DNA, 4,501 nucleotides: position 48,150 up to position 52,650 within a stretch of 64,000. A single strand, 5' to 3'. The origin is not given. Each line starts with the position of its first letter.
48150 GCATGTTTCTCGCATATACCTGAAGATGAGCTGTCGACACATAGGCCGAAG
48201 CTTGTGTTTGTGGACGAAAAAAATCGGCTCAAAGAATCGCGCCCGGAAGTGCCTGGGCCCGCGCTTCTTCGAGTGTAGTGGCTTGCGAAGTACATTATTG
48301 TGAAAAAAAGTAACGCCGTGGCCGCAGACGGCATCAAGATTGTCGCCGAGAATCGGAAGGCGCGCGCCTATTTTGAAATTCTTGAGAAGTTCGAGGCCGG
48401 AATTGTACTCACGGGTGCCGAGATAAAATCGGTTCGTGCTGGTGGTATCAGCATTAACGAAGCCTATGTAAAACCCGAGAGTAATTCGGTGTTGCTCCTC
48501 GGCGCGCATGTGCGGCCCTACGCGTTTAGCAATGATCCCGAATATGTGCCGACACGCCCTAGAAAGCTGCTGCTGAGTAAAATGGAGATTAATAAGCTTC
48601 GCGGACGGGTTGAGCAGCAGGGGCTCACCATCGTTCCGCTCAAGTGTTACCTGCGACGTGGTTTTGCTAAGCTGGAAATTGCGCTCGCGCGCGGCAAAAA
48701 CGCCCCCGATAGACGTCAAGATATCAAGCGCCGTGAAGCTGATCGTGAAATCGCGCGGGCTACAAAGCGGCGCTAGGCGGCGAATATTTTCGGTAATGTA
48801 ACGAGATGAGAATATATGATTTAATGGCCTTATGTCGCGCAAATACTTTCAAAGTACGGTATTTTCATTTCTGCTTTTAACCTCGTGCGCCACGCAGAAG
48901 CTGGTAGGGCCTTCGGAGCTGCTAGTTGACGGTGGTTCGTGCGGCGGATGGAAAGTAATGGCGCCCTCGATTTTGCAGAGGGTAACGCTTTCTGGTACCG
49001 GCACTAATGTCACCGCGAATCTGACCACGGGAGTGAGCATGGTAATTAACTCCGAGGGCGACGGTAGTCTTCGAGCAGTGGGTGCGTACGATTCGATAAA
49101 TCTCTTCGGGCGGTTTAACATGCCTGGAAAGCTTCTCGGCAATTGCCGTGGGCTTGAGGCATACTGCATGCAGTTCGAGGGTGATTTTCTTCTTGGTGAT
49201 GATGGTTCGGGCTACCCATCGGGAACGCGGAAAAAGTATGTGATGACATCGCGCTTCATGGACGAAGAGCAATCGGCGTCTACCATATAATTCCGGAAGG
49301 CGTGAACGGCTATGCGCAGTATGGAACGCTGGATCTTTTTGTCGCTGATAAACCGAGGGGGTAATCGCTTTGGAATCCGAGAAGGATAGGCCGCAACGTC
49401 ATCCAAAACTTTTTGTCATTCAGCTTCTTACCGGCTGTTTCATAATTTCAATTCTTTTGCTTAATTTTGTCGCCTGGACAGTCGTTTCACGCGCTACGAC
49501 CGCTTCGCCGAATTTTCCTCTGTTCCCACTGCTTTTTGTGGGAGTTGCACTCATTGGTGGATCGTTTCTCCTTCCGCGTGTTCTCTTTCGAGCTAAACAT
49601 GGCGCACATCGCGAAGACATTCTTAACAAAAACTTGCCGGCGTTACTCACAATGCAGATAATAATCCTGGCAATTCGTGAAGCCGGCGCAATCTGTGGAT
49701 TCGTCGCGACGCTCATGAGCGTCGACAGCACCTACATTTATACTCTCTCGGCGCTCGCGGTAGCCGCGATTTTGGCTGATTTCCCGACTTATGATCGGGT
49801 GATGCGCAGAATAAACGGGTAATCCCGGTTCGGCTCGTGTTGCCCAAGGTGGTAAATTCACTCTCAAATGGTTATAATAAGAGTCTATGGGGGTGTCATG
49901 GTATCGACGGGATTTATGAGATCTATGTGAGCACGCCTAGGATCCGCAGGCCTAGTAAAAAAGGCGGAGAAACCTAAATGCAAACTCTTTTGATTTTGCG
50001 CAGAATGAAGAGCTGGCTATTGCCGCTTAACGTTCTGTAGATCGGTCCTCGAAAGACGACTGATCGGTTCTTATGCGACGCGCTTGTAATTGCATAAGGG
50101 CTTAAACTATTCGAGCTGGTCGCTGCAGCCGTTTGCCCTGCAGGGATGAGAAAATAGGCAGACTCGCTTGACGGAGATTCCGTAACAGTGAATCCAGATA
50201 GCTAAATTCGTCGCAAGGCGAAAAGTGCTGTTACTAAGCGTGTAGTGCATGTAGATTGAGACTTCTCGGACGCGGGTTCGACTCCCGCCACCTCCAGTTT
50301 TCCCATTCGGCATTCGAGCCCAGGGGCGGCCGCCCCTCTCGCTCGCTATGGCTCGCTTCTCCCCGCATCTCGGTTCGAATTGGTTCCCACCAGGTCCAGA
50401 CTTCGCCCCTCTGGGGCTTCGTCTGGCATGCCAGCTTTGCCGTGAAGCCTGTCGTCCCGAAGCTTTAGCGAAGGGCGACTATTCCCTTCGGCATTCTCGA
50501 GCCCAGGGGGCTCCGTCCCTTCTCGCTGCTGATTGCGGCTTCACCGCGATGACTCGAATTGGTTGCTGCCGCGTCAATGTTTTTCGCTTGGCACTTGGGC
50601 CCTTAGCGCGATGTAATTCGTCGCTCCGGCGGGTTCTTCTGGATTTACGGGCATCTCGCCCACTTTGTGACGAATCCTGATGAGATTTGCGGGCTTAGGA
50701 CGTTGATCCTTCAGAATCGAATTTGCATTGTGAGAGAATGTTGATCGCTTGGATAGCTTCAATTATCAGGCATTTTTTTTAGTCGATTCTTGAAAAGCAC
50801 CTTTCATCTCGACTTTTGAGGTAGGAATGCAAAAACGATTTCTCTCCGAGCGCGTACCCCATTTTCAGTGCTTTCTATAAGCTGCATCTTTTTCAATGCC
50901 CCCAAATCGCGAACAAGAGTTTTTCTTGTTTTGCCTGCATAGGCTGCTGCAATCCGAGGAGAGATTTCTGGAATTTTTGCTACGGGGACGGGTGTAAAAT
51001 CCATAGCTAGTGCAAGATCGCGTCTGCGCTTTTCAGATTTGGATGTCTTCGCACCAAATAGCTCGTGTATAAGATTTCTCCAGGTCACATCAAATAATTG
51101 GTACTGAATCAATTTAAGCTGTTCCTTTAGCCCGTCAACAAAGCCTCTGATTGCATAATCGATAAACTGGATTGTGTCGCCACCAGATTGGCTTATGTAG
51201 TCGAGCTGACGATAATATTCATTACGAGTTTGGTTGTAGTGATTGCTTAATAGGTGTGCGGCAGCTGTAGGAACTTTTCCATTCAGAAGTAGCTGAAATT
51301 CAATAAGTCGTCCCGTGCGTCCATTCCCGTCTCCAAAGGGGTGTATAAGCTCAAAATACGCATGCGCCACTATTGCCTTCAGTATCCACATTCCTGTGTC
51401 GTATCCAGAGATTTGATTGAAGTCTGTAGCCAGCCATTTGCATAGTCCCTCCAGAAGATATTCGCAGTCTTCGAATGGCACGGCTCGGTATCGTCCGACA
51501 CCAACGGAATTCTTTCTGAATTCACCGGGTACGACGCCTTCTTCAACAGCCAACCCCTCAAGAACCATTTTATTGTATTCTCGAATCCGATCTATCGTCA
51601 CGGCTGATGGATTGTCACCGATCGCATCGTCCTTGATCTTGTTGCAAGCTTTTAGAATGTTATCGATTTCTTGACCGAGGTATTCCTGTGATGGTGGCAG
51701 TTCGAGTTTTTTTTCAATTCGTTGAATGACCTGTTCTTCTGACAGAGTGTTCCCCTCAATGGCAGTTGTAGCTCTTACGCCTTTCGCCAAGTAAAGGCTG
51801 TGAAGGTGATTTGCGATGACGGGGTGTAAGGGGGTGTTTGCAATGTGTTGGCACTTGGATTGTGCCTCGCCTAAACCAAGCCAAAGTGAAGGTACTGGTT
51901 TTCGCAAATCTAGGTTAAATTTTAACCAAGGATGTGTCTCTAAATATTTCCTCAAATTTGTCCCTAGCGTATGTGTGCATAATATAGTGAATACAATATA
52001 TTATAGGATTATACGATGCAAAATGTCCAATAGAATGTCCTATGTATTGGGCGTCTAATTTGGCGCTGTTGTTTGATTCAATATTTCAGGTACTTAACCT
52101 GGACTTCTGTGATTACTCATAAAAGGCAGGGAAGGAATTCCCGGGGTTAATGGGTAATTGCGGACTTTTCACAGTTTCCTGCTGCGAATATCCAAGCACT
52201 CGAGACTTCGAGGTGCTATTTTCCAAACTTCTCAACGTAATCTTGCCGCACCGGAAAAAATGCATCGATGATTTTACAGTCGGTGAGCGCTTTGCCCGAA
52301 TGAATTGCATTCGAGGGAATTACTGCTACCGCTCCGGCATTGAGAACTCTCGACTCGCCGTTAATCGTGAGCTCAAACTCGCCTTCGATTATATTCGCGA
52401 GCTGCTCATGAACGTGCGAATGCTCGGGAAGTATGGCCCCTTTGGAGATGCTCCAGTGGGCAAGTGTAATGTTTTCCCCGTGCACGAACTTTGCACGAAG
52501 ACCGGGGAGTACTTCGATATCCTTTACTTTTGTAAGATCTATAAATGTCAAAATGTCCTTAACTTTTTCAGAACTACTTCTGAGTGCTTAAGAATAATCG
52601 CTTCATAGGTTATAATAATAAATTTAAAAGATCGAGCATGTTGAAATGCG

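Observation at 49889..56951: Island remnant beside ssrA carrying a Fic AMPylase, cupin, GDPD lipoprotein, orphan AAA ATPase and receiver domain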

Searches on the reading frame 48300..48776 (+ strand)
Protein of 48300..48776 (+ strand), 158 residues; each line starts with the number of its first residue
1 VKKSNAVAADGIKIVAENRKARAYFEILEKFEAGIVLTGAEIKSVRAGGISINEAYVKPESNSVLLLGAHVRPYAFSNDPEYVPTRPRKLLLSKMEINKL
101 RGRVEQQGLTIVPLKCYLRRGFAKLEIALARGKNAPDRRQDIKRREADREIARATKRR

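Call 13: search_protein_families(library=pfam, proteins=[window:48300-48776:+], max_evalue=0.001)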
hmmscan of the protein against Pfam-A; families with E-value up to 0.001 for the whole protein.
window:48300-48776:+ (158 aa): 1 family
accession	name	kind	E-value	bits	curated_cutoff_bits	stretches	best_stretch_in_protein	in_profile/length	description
PF01668.23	SmpB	-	1e-50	171.8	27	1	15-156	1-142/143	SmpB protein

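Call 14: find_related_loci(query=window:48300-48776:+, collection=genome_contigs, flank=10000)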
Query window:48300-48776:+ (158 aa) in genome_contigs; peptide patterns used: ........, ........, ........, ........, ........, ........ (x = any residue, [..] = any of these).
600 stretches matched a pattern (row limit reached: there are more); 499 encode a relative of the query (tblastn E <= 1e-3); the best 80 are kept; 80 distinct loci.
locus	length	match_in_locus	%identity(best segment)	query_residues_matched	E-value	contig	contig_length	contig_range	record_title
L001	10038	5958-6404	53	10-158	2e-47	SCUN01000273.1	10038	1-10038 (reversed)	MAG: Acidobacteria bacterium isolate FW602_bin.51 FW602_bin.51-102460-1, whole genome shotgun sequence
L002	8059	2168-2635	51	2-156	2e-47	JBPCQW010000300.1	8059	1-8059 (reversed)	MAG: Hassallia sp. isolate TH_ant_mag_218 k127_2902735, whole genome shotgun sequence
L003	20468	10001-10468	49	2-156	2e-45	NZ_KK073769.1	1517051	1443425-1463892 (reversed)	[Scytonema hofmanni] UTEX 2349 Tol9009DRAFT_TPD.9, whole genome shotgun sequence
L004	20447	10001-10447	53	11-158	5e-44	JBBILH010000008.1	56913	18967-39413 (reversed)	MAG: Nitrospira sp. isolate PLS170224_bin_204 NODE_263_length_56913_cov_6.374793, whole genome shotgun sequence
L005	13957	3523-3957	50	12-156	2e-43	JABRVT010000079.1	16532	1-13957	MAG: Candidatus Brocadia sp. isolate MAG-01r c_000000000771, whole genome shotgun sequence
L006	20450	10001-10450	52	10-158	2e-43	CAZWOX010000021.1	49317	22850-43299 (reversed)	MAG TPA_asm: uncultured Nitrospira sp. isolate SRP090828_co1_90 genome assembly, contig: NODE_106_length_49317_cov_22.13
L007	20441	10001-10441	53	13-158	4e-43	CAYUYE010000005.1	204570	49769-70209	MAG TPA_asm: uncultured Nitrospira sp. isolate SRP237561_co1_112 genome assembly, contig: NODE_61_length_204570_cov_20.7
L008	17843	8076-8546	47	4-156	6e-43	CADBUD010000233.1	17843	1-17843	MAG: uncultured Lachnospiraceae bacterium isolate RUG14305 genome assembly, contig: RUG14305_asm_233, whole genome shotg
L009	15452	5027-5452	50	12-153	8e-43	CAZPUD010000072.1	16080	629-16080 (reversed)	MAG TPA_asm: uncultured candidatus Brocadiaceae bacterium isolate SRP093185_co1_14 genome assembly, contig: NODE_2401_le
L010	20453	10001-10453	50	9-158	4e-42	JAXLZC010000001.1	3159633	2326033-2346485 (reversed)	MAG: Nitrospiraceae bacterium isolate STL-NOB2 C1.290.fa-1, whole genome shotgun sequence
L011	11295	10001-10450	51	10-158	3e-42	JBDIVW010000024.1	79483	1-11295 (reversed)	MAG: Nitrospiraceae bacterium isolate Bin_25 NODE_195_length_79483_cov_13.220210, whole genome shotgun sequence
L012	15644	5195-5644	51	10-158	2e-42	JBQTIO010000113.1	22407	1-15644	MAG: Nitrospiraceae bacterium isolate SAW316 c_000000038068, whole genome shotgun sequence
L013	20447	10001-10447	46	9-157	5e-42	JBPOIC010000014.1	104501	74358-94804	MAG: Myxococcota bacterium isolate MAG_657 c_000000434364, whole genome shotgun sequence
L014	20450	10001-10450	50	10-158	8e-42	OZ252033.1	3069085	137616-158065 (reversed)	MAG: Nitrospira sp. isolate 5c54be61-2b1f-4f42-be48-57ea94eb3cab genome assembly, chromosome: 1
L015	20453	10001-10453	50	9-158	5e-42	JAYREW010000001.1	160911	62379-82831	MAG: Nitrospiraceae bacterium isolate SH_SHASGE3bin.17 k141_31394, whole genome shotgun sequence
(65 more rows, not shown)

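Call 56: find_homologous_proteins(query=window:48300-48776:+, max_evalue=1e-20)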
Query window:48300-48776:+ (158 aa): 7845 proteins with E <= 1e-20 among 8000 candidates; the best 120 are listed.
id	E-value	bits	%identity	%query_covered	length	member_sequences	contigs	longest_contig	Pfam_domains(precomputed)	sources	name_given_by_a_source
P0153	1.9e-90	318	99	96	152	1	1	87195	PF01668.24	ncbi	-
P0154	2.2e-73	263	78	100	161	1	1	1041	PF01668.24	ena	-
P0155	1.1e-59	218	69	92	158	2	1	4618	PF01668.24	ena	-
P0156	2.3e-59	217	72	93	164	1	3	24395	PF01668.24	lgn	-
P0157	4.9e-59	216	70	94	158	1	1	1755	PF01668.24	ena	-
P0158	1.2e-57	212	67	95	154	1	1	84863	PF01668.24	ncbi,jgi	jgi:SsrA-binding protein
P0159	2.3e-57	211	66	99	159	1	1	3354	PF01668.24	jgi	jgi:SsrA-binding protein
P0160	4.9e-57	210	71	92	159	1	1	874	PF01668.24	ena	-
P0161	7.3e-57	209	66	94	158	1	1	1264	PF01668.24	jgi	jgi:SsrA-binding protein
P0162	1.2e-56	209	62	100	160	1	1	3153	PF01668.24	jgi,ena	-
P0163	1.5e-56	208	70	92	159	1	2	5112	PF01668.24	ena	-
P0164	1.9e-56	208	64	94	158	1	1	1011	PF01668.24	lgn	-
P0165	2.0e-55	205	68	92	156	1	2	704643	PF01668.24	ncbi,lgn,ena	-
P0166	2.1e-55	204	63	93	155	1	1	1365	PF01668.24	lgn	-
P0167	2.1e-55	204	63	98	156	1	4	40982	PF01668.24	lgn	-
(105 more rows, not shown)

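Call 57: find_encoding_contigs(protein=P0156, flank=10000, max_places=2)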
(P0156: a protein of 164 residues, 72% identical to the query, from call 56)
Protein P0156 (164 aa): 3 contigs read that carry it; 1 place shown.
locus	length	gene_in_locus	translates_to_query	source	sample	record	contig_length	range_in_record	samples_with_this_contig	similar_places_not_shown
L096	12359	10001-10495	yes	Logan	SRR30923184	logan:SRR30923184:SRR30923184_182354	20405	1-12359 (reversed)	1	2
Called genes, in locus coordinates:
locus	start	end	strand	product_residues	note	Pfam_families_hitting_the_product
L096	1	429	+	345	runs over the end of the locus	PF01497:Peripla_BP_2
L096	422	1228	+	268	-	PF02463:SMC_N (faint), PF00005:ABC_tran, PF13304:AAA_21 (faint)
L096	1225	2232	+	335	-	PF01032:FecCD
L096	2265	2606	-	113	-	-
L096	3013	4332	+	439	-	PF00275:EPSP_synthase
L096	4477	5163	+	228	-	PF22688:Hda_lid (weak)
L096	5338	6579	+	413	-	PF00109:ketoacyl-synt, PF02801:Ketoacyl-synt_C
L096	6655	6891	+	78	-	-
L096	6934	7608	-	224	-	PF00730:HhH-GPD, PF00633:HHH (weak)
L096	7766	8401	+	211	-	PF07179:SseB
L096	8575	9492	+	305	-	PF02548:Pantoate_transf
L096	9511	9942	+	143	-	PF02261:Asp_decarbox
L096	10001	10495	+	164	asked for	PF01668:SmpB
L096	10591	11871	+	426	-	PF13393:tRNA-synt_His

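Call 58: find_encoding_contigs(protein=P0165, flank=10000, max_places=2)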
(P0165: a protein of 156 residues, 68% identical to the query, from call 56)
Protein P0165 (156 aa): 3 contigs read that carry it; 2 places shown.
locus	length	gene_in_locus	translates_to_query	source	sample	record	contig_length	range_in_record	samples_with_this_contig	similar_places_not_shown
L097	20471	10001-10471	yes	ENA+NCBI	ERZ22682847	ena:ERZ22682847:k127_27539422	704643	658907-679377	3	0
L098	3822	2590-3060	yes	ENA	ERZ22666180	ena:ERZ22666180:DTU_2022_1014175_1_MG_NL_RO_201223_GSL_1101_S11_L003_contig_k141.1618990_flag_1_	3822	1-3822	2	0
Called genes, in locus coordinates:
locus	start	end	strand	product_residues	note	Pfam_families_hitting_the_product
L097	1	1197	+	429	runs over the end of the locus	PF00275:EPSP_synthase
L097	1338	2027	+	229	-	PF22688:Hda_lid (weak)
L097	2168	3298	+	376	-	PF13433:Peripla_BP_5, PF13458:Peripla_BP_6, PF01094:ANF_receptor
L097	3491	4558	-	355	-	-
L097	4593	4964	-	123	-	-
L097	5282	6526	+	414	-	PF00109:ketoacyl-synt, PF02801:Ketoacyl-synt_C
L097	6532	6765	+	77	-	-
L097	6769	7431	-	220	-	PF00730:HhH-GPD, PF00633:HHH (weak)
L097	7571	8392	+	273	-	PF07179:SseB (weak)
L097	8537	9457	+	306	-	PF02548:Pantoate_transf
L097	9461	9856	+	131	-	PF02261:Asp_decarbox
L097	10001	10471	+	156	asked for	PF01668:SmpB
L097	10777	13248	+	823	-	-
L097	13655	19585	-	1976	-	PF05729:NACHT (faint), PF13401:AAA_22 (faint), PF24883:NPHP3_N (faint)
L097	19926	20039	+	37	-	-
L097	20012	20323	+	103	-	PF08281:Sigma70_r4_2, PF13384:HTH_23 (faint)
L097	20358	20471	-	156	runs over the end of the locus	-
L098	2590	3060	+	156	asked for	PF01668:SmpB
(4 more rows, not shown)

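Call 98: search_protein_families(library=pfam, proteins=[L097:10777-13248:+], max_evalue=0.01)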
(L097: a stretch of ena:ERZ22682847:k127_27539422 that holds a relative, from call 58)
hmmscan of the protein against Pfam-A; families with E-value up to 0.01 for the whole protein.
L097:10777-13248:+ (823 aa): 0 families

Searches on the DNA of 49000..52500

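Call 7: search_rna_families(source=window, start=49000, end=52500, threshold=evalue, max_evalue=1, show_alignments=2)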
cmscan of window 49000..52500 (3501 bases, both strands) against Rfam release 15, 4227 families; matches with E-value up to 1: 4.
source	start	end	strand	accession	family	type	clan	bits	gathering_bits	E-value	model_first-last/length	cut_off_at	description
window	49889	50299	+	RF00023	tmRNA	Gene;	CL00001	140.4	47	3.3e-56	1-374/374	no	transfer-messenger RNA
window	50675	50746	+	RF02283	TtnuCD6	Gene; snRNA; snoRNA; CD-box;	-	25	50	0.62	1-72/72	no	Tetrahymena snoRNA TtnuCD6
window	49798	50030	+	RF04321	tmRNA_permuted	Gene;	-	24.8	47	0.025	1-213/213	no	permuted transfer-messenger RNA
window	51968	52166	+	RF02852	Ysr206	Gene; sRNA;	-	16.2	124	0.53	1-312/312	no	Yersinia sRNA 206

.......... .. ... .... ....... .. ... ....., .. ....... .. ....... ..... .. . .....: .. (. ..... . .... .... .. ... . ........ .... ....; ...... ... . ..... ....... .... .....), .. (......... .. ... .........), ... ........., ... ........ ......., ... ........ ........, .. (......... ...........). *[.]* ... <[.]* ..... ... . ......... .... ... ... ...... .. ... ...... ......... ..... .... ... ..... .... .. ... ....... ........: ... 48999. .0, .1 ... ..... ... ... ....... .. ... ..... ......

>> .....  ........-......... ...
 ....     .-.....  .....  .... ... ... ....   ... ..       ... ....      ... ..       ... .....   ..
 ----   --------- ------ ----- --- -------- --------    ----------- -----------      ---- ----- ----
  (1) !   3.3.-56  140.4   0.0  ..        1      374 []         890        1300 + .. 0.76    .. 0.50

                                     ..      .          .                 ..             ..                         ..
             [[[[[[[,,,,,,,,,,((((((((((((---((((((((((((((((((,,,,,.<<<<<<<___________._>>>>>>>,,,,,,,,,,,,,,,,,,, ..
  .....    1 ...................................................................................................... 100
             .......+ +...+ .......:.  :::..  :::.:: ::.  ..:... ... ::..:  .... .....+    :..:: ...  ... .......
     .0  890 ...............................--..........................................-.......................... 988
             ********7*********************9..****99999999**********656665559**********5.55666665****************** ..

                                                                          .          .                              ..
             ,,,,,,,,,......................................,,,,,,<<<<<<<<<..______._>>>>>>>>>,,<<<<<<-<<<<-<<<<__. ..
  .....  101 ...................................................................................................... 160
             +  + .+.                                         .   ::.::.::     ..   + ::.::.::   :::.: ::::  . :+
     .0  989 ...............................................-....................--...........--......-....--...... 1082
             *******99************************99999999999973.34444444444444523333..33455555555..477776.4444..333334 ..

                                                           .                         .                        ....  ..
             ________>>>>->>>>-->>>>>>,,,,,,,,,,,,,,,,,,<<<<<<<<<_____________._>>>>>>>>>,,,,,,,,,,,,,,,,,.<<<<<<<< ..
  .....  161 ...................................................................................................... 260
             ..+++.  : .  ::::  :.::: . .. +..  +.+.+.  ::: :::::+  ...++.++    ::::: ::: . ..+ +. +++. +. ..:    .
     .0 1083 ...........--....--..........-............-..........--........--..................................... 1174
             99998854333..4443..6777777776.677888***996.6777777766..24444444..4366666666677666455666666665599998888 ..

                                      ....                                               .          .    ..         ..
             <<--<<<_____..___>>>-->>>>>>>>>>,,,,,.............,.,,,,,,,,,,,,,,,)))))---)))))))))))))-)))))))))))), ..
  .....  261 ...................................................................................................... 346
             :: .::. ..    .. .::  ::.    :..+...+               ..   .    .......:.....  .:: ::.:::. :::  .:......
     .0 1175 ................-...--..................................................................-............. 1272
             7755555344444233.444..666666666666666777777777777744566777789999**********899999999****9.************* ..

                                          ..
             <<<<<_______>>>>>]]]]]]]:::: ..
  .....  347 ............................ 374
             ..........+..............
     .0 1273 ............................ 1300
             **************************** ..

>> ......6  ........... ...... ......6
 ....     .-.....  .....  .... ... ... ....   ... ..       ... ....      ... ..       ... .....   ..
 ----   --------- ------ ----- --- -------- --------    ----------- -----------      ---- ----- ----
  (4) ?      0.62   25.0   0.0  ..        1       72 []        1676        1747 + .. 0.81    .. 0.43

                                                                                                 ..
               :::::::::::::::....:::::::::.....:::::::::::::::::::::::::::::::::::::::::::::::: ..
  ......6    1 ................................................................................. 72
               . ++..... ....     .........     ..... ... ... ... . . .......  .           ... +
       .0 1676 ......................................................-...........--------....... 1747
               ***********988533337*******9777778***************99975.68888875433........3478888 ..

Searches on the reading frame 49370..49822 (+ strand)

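Call 6: search_protein_families(library=pfam, proteins=[window:49370-49822:+], max_evalue=0.01)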
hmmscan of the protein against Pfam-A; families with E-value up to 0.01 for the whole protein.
window:49370-49822:+ (150 aa): 0 families

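Call 33: search_protein_families(library=ncbifam, proteins=[window:49370-49822:+], max_evalue=0.01)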
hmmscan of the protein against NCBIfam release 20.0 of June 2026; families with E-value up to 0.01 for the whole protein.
window:49370-49822:+ (150 aa): 1 family
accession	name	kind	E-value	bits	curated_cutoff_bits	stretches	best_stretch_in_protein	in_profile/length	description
NF052352.1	TriaclglyLipLipYMycb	equivalog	0.0025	17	450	1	15-58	190-233/397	triacylglycerol lipase LipY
